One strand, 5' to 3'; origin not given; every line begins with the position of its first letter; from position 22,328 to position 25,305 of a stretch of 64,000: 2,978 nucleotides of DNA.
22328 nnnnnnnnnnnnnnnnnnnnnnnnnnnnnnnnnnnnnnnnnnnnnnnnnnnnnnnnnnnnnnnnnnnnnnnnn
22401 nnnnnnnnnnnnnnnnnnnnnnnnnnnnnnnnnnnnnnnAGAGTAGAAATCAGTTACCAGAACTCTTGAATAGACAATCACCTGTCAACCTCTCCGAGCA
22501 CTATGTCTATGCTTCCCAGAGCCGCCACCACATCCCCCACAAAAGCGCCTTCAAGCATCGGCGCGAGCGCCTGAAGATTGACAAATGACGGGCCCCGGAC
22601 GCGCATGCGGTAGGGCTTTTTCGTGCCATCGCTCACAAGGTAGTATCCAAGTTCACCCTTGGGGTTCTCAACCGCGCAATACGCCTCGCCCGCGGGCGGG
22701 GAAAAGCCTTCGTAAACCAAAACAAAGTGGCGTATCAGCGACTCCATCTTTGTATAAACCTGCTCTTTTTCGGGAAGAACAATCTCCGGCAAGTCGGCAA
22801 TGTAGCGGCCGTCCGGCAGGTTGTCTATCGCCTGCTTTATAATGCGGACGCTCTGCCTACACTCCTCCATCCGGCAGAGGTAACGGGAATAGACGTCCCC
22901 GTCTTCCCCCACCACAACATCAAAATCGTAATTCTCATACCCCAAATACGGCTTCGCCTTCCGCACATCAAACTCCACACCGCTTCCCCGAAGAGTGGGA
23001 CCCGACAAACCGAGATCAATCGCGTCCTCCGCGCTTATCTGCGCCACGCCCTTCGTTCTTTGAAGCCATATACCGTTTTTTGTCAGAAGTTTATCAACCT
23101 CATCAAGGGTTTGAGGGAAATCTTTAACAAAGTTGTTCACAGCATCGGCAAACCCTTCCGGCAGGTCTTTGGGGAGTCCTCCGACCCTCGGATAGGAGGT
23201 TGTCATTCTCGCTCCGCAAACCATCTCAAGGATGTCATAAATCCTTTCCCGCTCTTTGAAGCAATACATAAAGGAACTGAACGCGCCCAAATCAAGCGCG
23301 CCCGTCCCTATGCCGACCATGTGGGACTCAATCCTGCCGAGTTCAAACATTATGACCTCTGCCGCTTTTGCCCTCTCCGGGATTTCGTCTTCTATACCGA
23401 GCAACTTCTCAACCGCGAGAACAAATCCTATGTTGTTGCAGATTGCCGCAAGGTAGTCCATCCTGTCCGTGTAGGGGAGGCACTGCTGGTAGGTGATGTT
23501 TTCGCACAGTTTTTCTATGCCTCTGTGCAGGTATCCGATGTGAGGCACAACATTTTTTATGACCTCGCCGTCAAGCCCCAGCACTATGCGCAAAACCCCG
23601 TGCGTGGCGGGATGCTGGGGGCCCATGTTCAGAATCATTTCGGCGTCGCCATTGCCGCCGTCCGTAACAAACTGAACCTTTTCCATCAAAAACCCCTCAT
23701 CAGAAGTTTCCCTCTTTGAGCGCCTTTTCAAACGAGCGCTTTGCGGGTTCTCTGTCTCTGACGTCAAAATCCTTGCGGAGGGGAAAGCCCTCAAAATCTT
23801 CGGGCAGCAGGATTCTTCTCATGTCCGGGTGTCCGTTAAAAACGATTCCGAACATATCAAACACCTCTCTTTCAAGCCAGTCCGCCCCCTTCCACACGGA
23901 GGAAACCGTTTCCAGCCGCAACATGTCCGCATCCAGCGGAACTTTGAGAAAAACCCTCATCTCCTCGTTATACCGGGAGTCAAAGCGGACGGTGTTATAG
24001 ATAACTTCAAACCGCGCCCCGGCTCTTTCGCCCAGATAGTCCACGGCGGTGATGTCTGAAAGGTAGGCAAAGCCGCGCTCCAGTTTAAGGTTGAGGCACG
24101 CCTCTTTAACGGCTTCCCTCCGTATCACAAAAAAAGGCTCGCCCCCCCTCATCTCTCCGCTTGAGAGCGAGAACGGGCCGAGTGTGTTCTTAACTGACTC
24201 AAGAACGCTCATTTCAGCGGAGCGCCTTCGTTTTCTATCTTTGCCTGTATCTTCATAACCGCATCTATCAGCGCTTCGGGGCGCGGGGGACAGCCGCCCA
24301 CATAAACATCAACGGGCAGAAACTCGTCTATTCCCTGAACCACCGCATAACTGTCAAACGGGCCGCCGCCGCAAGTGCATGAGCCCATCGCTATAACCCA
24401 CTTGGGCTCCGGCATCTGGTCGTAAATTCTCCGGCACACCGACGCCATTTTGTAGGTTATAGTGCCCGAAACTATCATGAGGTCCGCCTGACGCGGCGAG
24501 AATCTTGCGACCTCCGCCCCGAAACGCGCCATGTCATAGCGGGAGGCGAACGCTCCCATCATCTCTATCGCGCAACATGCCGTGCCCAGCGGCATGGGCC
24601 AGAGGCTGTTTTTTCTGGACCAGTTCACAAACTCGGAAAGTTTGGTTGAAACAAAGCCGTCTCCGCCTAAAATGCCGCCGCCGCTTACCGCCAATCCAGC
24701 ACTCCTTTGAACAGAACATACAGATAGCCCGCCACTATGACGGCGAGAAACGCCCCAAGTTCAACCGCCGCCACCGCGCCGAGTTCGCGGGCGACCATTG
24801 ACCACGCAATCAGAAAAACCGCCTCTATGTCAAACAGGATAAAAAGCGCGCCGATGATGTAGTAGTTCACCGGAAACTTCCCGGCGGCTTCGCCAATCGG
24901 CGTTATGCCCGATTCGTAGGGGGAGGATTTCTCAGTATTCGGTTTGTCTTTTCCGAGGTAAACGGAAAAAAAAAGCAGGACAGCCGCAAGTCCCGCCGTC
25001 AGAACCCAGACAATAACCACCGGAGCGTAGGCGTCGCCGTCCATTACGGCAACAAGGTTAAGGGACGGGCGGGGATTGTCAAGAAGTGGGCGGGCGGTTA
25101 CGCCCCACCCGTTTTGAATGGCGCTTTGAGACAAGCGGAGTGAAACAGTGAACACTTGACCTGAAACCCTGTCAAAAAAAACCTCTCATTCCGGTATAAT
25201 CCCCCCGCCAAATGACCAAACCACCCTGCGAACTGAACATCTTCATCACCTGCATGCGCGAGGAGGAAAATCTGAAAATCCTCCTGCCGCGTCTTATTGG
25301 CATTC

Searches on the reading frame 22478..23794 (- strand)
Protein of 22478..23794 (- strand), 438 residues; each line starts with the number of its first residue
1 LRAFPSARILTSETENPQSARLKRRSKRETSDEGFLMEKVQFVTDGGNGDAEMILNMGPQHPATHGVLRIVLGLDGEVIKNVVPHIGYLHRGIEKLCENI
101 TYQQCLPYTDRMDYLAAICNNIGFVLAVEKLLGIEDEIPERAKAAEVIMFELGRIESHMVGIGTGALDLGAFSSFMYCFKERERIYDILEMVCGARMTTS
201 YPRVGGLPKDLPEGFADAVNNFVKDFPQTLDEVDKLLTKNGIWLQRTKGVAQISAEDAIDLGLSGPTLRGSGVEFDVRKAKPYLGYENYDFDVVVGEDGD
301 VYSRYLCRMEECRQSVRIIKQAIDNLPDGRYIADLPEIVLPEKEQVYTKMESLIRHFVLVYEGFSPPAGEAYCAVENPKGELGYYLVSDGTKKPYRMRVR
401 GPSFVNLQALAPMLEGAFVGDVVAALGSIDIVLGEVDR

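Call 3: search_protein_families(library=pfam, proteins=[window:22478-23794:-], max_evalue=0.01)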
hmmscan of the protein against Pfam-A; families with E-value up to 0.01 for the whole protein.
window:22478-23794:- (438 aa): 1 family
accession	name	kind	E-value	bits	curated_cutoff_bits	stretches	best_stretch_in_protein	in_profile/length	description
PF00346.24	Complex1_49kDa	-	1e-119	399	24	1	168-438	1-271/271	Respiratory-chain NADH dehydrogenase, 49 Kd subunit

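Call 10: find_encoding_contigs(protein=window:22478-23794:-, flank=10000, max_places=10)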
Protein window:22478-23794:- (438 aa): no gene with exactly this product is on record in the collection.

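Call 27: find_encoding_contigs(protein=window:22478-23686:-, flank=8000, max_places=10)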
Protein window:22478-23686:- (402 aa): 15 contigs read that carry it; 10 places shown.
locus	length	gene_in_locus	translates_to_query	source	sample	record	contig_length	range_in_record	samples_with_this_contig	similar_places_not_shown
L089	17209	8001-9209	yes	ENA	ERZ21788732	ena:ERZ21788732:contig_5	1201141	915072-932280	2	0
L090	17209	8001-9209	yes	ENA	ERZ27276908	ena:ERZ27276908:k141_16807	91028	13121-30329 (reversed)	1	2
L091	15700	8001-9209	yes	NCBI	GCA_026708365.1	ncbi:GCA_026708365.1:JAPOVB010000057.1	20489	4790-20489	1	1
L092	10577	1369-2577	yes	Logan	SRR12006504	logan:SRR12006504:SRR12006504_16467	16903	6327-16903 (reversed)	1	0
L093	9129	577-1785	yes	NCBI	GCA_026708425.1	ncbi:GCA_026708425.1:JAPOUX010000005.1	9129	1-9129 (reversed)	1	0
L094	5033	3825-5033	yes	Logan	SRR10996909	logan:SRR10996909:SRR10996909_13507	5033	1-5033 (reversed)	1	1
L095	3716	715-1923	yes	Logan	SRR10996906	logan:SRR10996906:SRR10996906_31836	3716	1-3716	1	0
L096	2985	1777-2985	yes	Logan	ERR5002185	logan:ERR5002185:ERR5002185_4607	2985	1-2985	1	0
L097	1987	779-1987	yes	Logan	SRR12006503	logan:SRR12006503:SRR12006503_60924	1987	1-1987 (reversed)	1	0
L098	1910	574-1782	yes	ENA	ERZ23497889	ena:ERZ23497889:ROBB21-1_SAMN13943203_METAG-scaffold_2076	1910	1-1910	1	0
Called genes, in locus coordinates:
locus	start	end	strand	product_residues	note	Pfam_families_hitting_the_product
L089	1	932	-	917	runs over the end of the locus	PF00005:ABC_tran (faint), PF02463:SMC_N (faint), PF03193:RsgA_GTPase (faint), PF13175:AAA_15 (faint), PF13191:AAA_16 (faint), PF13555:AAA_29 (faint), PF20703:nSTAND1 (faint), PF17755:UvrA_DNA-bind, +2 more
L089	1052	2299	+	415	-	PF00464:SHMT, PF00155:Aminotran_1_2 (weak)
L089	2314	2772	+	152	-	PF22811:Zn_ribbon_NrdR, PF03477:ATP-cone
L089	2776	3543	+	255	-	PF01026:TatD_DNase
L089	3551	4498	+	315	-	PF04166:PdxA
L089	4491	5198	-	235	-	PF00535:Glycos_transf_2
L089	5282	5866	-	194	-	-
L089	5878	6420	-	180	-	-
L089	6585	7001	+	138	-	PF00507:Oxidored_q4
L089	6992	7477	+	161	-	PF01058:Oxidored_q6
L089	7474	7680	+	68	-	-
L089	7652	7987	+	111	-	PF00329:Complex1_30kDa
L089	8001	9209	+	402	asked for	PF00346:Complex1_49kDa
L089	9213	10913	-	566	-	PF17854:FtsK_alpha, PF01580:FtsK_SpoIIIE, PF01935:DUF87 (faint), PF09397:FtsK_gamma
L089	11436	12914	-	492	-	PF00361:Proton_antipo_M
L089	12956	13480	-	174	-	PF00578:AhpC-TSA, PF08534:Redoxin, PF00085:Thioredoxin (weak), PF13098:Thioredoxin_2, PF13905:Thioredoxin_8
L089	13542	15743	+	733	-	PF00982:Glyco_transf_20, PF02358:Trehalose_PPase, PF08282:Hydrolase_3 (faint)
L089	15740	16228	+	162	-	PF00300:His_Phos_1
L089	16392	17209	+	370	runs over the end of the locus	PF00515:TPR_1 (faint), PF07719:TPR_2 (faint), PF04313:HSDR_N (faint), PF13588:HSDR_N_2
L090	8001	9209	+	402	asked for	PF00346:Complex1_49kDa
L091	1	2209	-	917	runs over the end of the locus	PF00005:ABC_tran (faint), PF02463:SMC_N (faint), PF03193:RsgA_GTPase (faint), PF13175:AAA_15 (faint), PF13191:AAA_16 (faint), PF13555:AAA_29 (faint), PF20703:nSTAND1 (faint), PF17755:UvrA_DNA-bind, +1 more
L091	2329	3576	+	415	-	PF00464:SHMT, PF00155:Aminotran_1_2 (weak)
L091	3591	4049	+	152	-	PF22811:Zn_ribbon_NrdR, PF03477:ATP-cone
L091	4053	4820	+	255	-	PF01026:TatD_DNase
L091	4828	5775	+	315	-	PF04166:PdxA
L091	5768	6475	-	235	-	PF00535:Glycos_transf_2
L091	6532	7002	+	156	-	PF00507:Oxidored_q4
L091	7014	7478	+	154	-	PF01058:Oxidored_q6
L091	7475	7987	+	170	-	PF00329:Complex1_30kDa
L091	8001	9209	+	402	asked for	PF00346:Complex1_49kDa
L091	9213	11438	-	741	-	PF13491:FtsK_4TM, PF17854:FtsK_alpha, PF01580:FtsK_SpoIIIE, PF01935:DUF87 (faint), PF09397:FtsK_gamma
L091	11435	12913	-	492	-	PF00361:Proton_antipo_M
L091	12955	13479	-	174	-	PF00578:AhpC-TSA, PF08534:Redoxin, PF00085:Thioredoxin (weak), PF13098:Thioredoxin_2, PF13905:Thioredoxin_8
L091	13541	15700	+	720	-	PF00982:Glyco_transf_20, PF02358:Trehalose_PPase, PF08282:Hydrolase_3 (faint)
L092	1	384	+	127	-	?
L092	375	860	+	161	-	PF01058:Oxidored_q6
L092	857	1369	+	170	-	PF00329:Complex1_30kDa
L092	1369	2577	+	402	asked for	PF00346:Complex1_49kDa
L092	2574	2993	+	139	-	-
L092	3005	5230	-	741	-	PF13491:FtsK_4TM, PF17854:FtsK_alpha, PF01580:FtsK_SpoIIIE, PF01935:DUF87 (faint), PF09397:FtsK_gamma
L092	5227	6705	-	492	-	PF00361:Proton_antipo_M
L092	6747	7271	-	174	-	PF00578:AhpC-TSA, PF08534:Redoxin, PF00085:Thioredoxin (weak), PF13098:Thioredoxin_2, PF13905:Thioredoxin_8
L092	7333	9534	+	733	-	PF00982:Glyco_transf_20, PF02358:Trehalose_PPase, PF08282:Hydrolase_3 (faint)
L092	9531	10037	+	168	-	PF00300:His_Phos_1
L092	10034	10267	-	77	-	PF07927:HicA_toxin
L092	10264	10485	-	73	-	-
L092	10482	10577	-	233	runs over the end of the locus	PF00702:Hydrolase, PF13419:HAD_2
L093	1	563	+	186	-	PF00329:Complex1_30kDa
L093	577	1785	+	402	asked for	PF00346:Complex1_49kDa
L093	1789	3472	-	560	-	PF17854:FtsK_alpha, PF01580:FtsK_SpoIIIE, PF01935:DUF87 (faint), PF09397:FtsK_gamma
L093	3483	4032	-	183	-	PF13491:FtsK_4TM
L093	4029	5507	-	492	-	PF00361:Proton_antipo_M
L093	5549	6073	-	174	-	PF00578:AhpC-TSA, PF08534:Redoxin, PF00085:Thioredoxin (weak), PF13098:Thioredoxin_2, PF13905:Thioredoxin_8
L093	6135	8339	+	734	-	PF00982:Glyco_transf_20, PF02358:Trehalose_PPase, PF08282:Hydrolase_3 (faint)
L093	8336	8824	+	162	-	PF00300:His_Phos_1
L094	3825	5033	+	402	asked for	PF00346:Complex1_49kDa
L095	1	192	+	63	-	?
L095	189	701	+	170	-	PF00329:Complex1_30kDa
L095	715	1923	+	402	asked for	PF00346:Complex1_49kDa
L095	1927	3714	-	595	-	?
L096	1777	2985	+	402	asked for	PF00346:Complex1_49kDa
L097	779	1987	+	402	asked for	PF00346:Complex1_49kDa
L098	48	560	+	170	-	PF00329:Complex1_30kDa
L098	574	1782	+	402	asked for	PF00346:Complex1_49kDa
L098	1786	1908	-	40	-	?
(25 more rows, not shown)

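Call 44: search_protein_families(library=pfam, proteins=[L092:2574-2993:+, L089:5282-5866:-, L089:5878-6420:-], max_evalue=10)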
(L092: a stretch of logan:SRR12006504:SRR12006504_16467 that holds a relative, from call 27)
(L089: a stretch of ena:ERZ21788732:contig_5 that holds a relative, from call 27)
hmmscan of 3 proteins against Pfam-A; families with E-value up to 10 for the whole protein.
L092:2574-2993:+ (139 aa): 6 families
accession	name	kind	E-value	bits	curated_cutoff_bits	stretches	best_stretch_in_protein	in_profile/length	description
PF13156.12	Mrr_cat_2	-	0.0047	17.3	22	1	34-65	27-58/127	Restriction endonuclease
PF01504.24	PIP5K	-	0.0071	16.1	27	1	65-115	77-117/288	Phosphatidylinositol-4-phosphate 5-Kinase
PF07026.16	DUF1317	-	0.048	13.9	22.3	1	98-115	35-52/60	Protein of unknown function (DUF1317)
PF04471.18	Mrr_cat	-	0.071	13.7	21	1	18-67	13-65/115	Restriction endonuclease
PF11645.14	PDDEXK_5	-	0.099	13.1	26.1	1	8-64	4-61/138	PD-(D/E)XK endonuclease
PF00106.31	adh_short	-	0.15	12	26.6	1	18-103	16-103/195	short chain dehydrogenase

L089:5282-5866:- (194 aa): 1 family
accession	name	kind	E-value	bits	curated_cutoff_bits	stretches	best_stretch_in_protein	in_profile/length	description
PF09440.15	eIF3_N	-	0.17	12.6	26.8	1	135-190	23-77/133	eIF3 subunit 6 N terminal domain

L089:5878-6420:- (180 aa): 2 families
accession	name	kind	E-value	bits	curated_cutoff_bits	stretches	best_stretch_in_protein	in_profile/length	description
PF11776.13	RcnB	-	0.099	13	25.9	1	96-122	15-41/51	Nickel/cobalt transporter regulator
PF13505.12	OMP_b-brl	-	0.12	13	28.7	1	46-144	23-107/175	Outer membrane protein beta-barrel domain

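Call 45: search_protein_families(library=padloc, proteins=[L092:2574-2993:+, L089:5282-5866:-, L089:5878-6420:-], max_evalue=0.1)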
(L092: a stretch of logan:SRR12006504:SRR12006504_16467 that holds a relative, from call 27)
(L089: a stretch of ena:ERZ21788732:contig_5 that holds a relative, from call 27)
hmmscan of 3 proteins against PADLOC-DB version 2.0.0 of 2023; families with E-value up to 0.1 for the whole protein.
L092:2574-2993:+ (139 aa): 0 families

L089:5282-5866:- (194 aa): 0 families

L089:5878-6420:- (180 aa): 1 family
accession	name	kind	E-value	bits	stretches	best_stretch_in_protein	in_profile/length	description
PDLC00814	Cyclase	-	0.06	10.7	0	118-144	206-232/295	oligonucleotide-cyclase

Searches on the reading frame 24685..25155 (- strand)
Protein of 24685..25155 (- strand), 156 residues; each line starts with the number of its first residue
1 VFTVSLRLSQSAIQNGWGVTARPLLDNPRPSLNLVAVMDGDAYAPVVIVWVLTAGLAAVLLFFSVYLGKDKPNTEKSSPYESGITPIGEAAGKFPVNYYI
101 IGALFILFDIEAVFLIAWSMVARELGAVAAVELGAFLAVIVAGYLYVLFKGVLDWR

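Call 3: search_protein_families(library=pfam, proteins=[window:24685-25155:-], max_evalue=0.01)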
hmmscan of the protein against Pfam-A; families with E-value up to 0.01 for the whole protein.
window:24685-25155:- (156 aa): 1 family
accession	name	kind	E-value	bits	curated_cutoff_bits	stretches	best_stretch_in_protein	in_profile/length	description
PF00507.24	Oxidored_q4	-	8.6e-29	100.1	23.3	1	58-155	2-99/99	NADH-ubiquinone/plastoquinone oxidoreductase, chain 3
